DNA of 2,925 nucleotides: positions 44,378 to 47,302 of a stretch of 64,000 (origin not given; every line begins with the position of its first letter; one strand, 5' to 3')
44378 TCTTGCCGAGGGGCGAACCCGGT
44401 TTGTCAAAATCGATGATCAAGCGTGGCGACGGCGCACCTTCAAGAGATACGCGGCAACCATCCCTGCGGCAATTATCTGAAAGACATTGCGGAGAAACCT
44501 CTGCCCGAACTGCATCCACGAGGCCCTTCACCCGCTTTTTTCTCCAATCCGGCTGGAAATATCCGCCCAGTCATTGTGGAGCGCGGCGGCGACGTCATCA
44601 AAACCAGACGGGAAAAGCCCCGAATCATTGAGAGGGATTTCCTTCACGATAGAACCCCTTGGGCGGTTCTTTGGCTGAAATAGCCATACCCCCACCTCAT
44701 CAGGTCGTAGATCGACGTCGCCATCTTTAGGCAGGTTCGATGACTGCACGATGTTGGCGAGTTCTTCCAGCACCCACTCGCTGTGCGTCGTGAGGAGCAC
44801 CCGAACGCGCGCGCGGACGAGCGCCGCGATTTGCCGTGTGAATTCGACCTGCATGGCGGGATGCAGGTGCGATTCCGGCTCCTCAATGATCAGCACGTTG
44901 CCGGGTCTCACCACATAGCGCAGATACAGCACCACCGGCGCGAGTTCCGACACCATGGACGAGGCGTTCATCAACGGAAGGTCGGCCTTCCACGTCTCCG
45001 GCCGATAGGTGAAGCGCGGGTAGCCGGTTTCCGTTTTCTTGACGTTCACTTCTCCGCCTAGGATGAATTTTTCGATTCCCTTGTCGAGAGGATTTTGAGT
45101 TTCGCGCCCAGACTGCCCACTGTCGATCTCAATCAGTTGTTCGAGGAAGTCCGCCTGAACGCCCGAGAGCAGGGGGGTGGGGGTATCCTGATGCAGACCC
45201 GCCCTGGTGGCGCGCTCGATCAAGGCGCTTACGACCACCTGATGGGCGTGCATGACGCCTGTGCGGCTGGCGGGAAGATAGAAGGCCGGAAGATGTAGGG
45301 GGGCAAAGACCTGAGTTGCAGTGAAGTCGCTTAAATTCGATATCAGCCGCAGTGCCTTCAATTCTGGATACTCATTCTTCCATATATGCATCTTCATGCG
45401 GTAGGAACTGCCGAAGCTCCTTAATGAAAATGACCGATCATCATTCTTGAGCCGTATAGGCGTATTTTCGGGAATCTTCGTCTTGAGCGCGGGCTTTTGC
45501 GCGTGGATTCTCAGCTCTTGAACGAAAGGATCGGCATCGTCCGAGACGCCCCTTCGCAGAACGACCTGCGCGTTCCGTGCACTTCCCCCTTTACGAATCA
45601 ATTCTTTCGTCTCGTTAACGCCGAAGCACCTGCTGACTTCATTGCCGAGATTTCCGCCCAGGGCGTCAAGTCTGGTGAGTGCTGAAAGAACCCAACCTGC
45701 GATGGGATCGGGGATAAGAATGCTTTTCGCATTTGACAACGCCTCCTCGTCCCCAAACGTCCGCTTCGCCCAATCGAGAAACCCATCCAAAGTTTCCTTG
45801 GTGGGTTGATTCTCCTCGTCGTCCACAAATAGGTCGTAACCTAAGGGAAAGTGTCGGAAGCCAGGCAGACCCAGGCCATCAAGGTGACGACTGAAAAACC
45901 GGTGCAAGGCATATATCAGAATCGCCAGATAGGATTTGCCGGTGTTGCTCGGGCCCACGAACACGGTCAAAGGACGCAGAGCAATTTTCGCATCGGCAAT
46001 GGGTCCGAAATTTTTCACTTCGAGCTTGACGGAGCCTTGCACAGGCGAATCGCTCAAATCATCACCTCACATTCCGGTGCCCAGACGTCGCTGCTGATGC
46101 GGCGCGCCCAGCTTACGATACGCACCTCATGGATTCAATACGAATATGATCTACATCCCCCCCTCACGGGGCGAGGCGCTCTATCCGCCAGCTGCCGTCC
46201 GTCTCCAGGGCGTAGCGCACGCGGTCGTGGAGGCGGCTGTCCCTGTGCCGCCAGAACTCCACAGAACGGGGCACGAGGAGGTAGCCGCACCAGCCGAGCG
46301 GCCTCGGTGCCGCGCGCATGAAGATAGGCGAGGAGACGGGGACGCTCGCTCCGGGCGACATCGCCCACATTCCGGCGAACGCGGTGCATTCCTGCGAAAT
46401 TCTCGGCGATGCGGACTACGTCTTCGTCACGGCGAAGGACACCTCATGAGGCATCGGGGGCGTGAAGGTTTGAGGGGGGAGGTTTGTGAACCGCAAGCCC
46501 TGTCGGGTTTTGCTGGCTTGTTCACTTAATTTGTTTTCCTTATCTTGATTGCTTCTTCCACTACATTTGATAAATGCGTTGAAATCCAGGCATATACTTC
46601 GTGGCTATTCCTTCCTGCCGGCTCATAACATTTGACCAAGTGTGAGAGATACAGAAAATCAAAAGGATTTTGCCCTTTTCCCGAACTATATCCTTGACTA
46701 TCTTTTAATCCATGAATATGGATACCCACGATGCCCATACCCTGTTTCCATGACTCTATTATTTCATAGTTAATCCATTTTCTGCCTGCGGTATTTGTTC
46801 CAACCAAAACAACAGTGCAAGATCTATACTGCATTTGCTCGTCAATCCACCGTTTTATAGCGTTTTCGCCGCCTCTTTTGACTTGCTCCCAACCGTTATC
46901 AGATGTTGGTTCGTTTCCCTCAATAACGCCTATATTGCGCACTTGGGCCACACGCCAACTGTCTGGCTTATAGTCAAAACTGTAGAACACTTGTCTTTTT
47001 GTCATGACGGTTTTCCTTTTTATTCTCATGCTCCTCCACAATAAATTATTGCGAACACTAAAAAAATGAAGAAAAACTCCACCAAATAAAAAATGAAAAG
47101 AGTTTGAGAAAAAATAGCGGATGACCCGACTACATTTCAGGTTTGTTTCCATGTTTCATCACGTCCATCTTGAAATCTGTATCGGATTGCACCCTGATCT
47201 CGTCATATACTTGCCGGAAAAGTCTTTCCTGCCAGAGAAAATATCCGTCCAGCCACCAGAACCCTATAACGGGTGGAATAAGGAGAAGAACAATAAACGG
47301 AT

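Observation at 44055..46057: Candidate undescribed two-gene defence module: ABC/SMC-type AAA ATPase translationally coupled to a small PD-(D/E)xK-like protein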

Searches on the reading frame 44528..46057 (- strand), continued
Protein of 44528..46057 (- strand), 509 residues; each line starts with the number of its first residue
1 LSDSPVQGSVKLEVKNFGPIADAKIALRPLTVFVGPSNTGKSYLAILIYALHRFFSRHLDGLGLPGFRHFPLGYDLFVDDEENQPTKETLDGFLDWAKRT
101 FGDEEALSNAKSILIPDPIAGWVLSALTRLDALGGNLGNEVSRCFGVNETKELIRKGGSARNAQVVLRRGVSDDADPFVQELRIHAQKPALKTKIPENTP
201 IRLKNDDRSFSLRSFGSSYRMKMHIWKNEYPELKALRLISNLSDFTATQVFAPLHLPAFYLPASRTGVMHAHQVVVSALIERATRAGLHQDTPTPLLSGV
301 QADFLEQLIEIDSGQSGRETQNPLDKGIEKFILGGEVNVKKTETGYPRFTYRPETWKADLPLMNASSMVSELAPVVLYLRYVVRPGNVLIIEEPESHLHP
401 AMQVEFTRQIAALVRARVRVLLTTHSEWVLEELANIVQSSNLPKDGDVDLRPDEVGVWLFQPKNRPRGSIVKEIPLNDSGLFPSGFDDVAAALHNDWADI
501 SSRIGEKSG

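Call 81: search_protein_families(library=padloc, proteins=[L049:3473-4099:+, L049:2020-3468:+, L048:3879-4430:+, L048:2494-3876:+], max_evalue=0.001)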
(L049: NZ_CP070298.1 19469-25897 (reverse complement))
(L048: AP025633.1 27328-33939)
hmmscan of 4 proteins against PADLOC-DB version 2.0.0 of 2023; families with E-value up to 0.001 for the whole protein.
L049:3473-4099:+ (209 aa): 5 families
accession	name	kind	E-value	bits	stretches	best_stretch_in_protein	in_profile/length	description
PDLC04035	PD-T4-4_B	-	6.1e-108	357.1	1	1-208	1-205/206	-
PDLC04034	PD-T4-4_B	-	8.5e-12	43.2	1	24-148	23-137/190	-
PDLC04037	PD-T4-4_B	-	6.2e-09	33.9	1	1-163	1-151/190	-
PDLC04036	PD-T4-4_B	-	2.5e-06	25.6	1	25-165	23-166/203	-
PDLC04668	PDC-M47B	-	6.4e-06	24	1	39-144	37-130/186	-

L049:2020-3468:+ (483 aa): 69 families (the best 25 are shown)
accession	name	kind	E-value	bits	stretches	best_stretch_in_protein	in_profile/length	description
PDLC04032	PD-T4-4_A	-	7.8e-261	864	1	1-482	1-473/474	-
PDLC04033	PD-T4-4_A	-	3.1e-90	301.6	1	1-476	1-455/460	-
PDLC04664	PDC-M47A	-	1.1e-67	227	1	1-454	1-421/461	-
PDLC04214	HEC-02A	-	4.6e-19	66.9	1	288-405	171-286/338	-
PDLC03878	NsnB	-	1.3e-18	65.9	1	2-449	4-327/345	-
PDLC02979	AriA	-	2e-18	65.4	1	2-401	5-373/373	-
PDLC04213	HEC-02A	-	2.1e-18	65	1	281-407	159-282/337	-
PDLC02980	AriA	-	1.1e-15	56.4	1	21-401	1-303/304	-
PDLC02358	Old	-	5.2e-12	43.4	1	359-405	287-333/578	Old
PDLC00266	PtuA1|PtuA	-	1.5e-11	42.2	1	329-407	306-386/483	AAA ATPase domain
PDLC04146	HEC-02B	-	2.9e-11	41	1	289-412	174-294/344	-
PDLC00283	PtuA1|PtuA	-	6.3e-11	40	1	324-414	265-358/448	AAA ATPase domain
PDLC00289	PtuA1|PtuA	-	1.9e-10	38.4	1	334-409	226-300/404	AAA ATPase domain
PDLC02981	AriAB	-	1.9e-10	38.1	1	339-444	313-422/694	-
PDLC00265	PtuA1|PtuA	-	2.7e-10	38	1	14-407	25-378/479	AAA ATPase domain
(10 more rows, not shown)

L048:3879-4430:+ (184 aa): 9 families
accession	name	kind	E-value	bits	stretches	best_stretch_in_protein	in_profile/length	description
PDLC04668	PDC-M47B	-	2.8e-61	204.5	1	6-156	2-154/186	-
PDLC04665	PDC-M47B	-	1.3e-41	140.5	1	5-151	3-151/202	-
PDLC04667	PDC-M47B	-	8.3e-20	69.3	1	43-157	12-126/158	-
PDLC04669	PDC-M47B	-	1e-16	59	1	10-155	6-150/183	-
PDLC04666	PDC-M47B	-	1.3e-14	52.4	1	38-152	20-135/174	-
PDLC04035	PD-T4-4_B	-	1.4e-05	22.8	1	69-130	80-141/206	-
PDLC04034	PD-T4-4_B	-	4.7e-05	21.2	1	75-163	78-165/190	-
PDLC04037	PD-T4-4_B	-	0.00013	19.7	1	70-139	74-141/190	-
PDLC04036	PD-T4-4_B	-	0.00053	18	1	75-149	91-160/203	-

L048:2494-3876:+ (461 aa): 71 families (the best 25 are shown)
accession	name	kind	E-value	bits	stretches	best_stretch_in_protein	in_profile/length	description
PDLC04664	PDC-M47A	-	1.5e-231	767.2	1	1-461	1-461/461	-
PDLC04033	PD-T4-4_A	-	1.1e-160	533.8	1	1-459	1-457/460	-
PDLC04032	PD-T4-4_A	-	5.9e-70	234.5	1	1-457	1-466/474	-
PDLC02979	AriA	-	1.7e-28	98.5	1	2-366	5-373/373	-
PDLC02980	AriA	-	9.2e-21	73.1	1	22-366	2-303/304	-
PDLC03878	NsnB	-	1.2e-19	69.3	1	2-374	4-289/345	-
PDLC04214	HEC-02A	-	1e-15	55.9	2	265-386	181-302/338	-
PDLC04213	HEC-02A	-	3.3e-15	54.5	1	260-374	171-284/337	-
PDLC04146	HEC-02B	-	6.9e-15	52.9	1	264-377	181-294/344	-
PDLC02358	Old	-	3.3e-14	50.6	1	304-376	268-342/578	Old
PDLC04710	PDC-M56A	-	6.4e-13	46.4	1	320-381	239-300/382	-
PDLC04135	mad3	-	1.6e-10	39.1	1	45-377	117-339/374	mads_3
PDLC04175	HEC-01A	-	4.8e-10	37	1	321-371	268-317/363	-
PDLC00075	GajA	-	5.4e-10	36.4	1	297-370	245-314/536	AAA ATPase domain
PDLC02335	AbiLi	-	7.9e-10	36.3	1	18-369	75-243/326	AbiLi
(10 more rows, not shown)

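Call 90: search_protein_families(library=pfam, proteins=[L047:1883-2293:+], max_evalue=0.01)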
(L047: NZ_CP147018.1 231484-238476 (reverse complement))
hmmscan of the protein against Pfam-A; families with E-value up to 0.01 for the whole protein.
L047:1883-2293:+ (136 aa): 1 family
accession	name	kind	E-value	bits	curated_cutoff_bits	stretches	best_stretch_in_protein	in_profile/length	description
PF11964.13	SpoIIAA-like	-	1.1e-07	33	25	1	26-134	2-106/106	SpoIIAA-like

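Call 95: search_dna_similar(query=window:44528-46057:-, collection=phages, mode=protein, max_evalue=0.00001, max_rows=15)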
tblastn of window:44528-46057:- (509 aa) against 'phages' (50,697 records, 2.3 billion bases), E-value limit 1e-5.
No match.

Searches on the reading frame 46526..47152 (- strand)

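Call 3: search_protein_families(library=padloc, proteins=[window:46526-47152:-], max_evalue=0.01)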
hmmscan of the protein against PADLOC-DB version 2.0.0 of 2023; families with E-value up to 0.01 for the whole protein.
window:46526-47152:- (208 aa): 5 families
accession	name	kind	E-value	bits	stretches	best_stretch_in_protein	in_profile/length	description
PDLC00433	ThsB1|ThsB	-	3.2e-65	217.2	1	52-207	2-163/164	TIR-like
PDLC04688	PDC-M50B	-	5.9e-60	200.1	1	52-207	2-161/162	-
PDLC00431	ThsB1|ThsB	-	3.8e-57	191.2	1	52-206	2-161/162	TIR-like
PDLC00418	ThsB1|ThsB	-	5.1e-09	34.2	1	93-152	47-106/155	TIR-like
PDLC00429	ThsB1|ThsB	-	0.00067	17.8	1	96-151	51-107/167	TIR-like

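Call 4: search_protein_families(library=pfam, proteins=[window:46526-47152:-], max_evalue=0.1)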
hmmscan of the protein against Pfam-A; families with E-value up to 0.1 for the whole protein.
window:46526-47152:- (208 aa): 1 family
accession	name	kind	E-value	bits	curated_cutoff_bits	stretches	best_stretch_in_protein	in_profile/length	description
PF08937.16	ThsB_TIR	-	1.6e-26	93.1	21.2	1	56-150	1-99/100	Thoeris protein ThsB, TIR-like domain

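Call 5: search_protein_families(library=ncbifam, proteins=[window:46526-47152:-], max_evalue=0.1)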
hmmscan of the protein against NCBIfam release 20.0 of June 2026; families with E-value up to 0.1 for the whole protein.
window:46526-47152:- (208 aa): 0 families
